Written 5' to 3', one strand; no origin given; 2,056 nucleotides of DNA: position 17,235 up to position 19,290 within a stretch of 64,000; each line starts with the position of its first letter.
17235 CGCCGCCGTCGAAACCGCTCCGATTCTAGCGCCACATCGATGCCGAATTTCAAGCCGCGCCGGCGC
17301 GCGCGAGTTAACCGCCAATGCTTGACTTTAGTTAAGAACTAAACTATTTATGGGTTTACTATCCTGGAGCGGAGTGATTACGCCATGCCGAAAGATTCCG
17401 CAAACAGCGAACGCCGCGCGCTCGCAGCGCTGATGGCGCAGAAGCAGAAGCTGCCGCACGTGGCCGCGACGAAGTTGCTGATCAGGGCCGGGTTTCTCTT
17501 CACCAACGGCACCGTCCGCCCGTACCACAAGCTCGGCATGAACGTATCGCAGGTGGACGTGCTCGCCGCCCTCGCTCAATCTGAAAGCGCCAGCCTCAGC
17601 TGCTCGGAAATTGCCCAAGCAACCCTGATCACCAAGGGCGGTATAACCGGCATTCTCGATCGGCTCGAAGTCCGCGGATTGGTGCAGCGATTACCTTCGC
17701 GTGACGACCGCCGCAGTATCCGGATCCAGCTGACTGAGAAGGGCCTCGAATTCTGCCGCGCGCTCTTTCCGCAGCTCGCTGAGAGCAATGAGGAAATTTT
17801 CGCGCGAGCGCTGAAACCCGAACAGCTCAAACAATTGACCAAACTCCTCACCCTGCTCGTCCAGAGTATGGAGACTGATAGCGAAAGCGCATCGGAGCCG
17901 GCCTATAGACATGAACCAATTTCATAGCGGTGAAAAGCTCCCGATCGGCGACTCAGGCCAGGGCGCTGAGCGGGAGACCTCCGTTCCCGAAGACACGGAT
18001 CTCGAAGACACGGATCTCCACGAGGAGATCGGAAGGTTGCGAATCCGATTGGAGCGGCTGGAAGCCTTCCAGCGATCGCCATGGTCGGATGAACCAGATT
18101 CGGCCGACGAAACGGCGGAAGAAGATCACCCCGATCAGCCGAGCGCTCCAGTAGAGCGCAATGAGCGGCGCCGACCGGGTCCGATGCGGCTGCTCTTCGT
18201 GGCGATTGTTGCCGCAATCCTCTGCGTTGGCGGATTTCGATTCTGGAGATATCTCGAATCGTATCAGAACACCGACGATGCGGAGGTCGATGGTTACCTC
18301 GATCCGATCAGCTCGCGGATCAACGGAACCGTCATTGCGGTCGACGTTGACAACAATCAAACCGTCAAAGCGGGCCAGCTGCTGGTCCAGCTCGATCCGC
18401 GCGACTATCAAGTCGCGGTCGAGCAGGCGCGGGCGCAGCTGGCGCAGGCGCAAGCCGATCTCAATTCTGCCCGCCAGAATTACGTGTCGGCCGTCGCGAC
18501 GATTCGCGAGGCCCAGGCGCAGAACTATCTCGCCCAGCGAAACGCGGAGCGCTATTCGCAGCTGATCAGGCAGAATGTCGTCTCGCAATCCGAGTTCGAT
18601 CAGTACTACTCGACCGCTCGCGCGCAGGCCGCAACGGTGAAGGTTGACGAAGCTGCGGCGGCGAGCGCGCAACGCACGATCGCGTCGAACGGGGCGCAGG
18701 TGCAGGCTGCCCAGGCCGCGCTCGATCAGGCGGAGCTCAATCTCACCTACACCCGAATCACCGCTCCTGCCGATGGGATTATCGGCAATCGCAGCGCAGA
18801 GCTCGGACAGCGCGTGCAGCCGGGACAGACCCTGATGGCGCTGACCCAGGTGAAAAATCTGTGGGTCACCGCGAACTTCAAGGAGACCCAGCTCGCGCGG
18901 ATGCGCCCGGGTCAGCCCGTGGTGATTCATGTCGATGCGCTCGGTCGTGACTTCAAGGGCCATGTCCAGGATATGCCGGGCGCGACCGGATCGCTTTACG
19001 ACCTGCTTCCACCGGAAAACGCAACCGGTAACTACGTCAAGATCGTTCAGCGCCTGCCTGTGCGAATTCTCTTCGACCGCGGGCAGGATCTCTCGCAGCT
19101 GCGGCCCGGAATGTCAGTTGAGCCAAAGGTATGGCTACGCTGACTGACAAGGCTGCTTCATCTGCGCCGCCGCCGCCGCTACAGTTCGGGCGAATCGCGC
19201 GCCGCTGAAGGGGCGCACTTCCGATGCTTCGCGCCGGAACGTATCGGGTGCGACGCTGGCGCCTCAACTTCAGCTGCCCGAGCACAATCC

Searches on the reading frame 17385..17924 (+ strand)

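Call 68: search_protein_families(library=pfam, proteins=[window:17385-17924:+], max_evalue=0.001)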
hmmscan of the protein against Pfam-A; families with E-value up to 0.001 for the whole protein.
window:17385-17924:+ (180 aa): 6 families
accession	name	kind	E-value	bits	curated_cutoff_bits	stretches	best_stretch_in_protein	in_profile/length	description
PF12802.13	MarR_2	-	2.7e-15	56.7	27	1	50-111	1-61/61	MarR family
PF01047.28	MarR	-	1.9e-11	44.1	24.6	1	53-112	2-59/59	MarR family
PF22381.2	Staph_reg_Sar_Rot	-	1.7e-05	25.3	27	1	49-123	9-81/85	Transcriptional regulator SarA/Rot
PF13463.12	HTH_27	-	3.7e-05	24.3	22.2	1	55-120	4-68/68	Winged helix DNA-binding domain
PF01978.25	TrmB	-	0.0004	20.6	25.6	1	49-106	3-58/68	Sugar-specific transcriptional regulator TrmB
PF09339.16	HTH_IclR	-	0.00092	19.4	22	0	57-103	6-51/52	IclR helix-turn-helix domain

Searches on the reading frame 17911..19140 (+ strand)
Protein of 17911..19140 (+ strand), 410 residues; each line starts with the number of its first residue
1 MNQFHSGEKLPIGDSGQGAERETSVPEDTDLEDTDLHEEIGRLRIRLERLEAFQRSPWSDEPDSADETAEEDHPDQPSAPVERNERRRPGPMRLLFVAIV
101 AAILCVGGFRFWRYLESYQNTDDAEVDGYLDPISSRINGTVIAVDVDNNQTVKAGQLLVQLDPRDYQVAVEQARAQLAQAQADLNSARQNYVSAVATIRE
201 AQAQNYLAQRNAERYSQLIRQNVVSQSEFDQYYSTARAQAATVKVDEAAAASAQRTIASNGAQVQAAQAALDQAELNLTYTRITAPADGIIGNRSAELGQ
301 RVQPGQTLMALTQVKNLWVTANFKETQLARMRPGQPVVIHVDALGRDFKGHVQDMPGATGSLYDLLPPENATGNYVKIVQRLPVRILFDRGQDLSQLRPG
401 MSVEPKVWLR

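Call 68: search_protein_families(library=pfam, proteins=[window:17911-19140:+], max_evalue=0.001)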
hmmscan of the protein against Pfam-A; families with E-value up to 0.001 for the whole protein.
window:17911-19140:+ (410 aa): 5 families
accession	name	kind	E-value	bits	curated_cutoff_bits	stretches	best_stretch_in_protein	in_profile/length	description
PF16576.10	HlyD_D23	-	9.2e-18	64.7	30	1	132-353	21-182/214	Barrel-sandwich domain of CusB or HlyD membrane-fusion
PF13437.12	HlyD_3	-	2.6e-15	57.5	22.2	1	283-357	2-78/106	HlyD family secretion protein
PF13533.13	Biotin_lipoyl_2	-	2.9e-08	33.8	29.8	1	132-162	2-32/32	Biotin-lipoyl like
PF00364.28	Biotin_lipoyl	-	1.9e-05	24.8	22.1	0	132-161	44-73/73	Biotin-requiring enzyme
PF00529.27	CusB_dom_1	-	3.4e-05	24.4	26.5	1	270-402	12-82/89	Cation efflux system protein CusB domain 1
